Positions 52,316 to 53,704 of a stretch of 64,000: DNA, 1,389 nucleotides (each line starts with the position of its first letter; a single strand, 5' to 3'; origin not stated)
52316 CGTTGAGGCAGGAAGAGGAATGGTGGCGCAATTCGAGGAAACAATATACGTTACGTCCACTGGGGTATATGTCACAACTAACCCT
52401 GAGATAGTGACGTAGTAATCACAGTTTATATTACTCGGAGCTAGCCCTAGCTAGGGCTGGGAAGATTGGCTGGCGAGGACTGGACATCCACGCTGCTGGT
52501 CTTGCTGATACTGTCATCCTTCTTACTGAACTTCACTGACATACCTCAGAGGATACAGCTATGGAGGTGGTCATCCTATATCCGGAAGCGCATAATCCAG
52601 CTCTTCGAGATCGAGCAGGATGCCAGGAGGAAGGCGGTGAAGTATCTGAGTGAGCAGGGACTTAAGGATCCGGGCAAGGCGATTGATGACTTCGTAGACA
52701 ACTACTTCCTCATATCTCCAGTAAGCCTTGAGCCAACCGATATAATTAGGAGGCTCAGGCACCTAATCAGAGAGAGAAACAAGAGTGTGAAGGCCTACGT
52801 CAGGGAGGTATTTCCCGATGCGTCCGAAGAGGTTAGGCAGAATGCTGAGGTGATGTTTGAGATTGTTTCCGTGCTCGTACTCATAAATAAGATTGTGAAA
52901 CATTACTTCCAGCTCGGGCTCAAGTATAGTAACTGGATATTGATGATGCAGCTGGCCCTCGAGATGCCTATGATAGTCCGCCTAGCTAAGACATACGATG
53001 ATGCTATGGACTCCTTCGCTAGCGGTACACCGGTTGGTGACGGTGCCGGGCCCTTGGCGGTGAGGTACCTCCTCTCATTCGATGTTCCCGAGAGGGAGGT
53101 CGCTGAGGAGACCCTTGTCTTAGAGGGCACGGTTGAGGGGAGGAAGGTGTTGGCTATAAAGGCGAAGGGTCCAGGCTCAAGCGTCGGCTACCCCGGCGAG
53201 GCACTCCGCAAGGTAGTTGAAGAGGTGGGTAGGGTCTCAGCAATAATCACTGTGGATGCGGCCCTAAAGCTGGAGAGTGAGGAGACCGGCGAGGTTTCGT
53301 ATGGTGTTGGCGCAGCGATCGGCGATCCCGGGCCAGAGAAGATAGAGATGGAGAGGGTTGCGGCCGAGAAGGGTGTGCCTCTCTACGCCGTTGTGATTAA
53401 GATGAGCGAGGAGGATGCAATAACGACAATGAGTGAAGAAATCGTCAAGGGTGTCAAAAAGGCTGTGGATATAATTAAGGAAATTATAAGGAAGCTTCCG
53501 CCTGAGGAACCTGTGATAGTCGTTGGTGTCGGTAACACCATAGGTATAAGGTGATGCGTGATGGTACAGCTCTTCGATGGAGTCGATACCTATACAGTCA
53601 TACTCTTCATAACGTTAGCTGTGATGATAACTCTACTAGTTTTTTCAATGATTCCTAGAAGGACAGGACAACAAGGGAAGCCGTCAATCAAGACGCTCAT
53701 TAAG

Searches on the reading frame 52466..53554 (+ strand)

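Call 60: search_protein_families(library=ncbifam, proteins=[window:52466-53554:+], max_evalue=0.001)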
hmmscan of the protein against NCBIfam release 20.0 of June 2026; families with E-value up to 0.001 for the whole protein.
window:52466-53554:+ (362 aa): 0 families

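Call 77: search_protein_families(library=pfam, proteins=[window:52466-53554:+], max_evalue=0.01)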
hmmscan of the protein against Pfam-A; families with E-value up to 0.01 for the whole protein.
window:52466-53554:+ (362 aa): 2 families
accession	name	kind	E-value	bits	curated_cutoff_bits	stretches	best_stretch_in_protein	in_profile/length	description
PF23542.1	DUF1512_C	-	3e-61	206.8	25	1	190-361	1-174/175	Domain of unknown function (DUF1512) C-terminal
PF07431.17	DUF1512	-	1.6e-51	175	25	1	11-185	3-176/177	Protein of unknown function (DUF1512) N-terminal domain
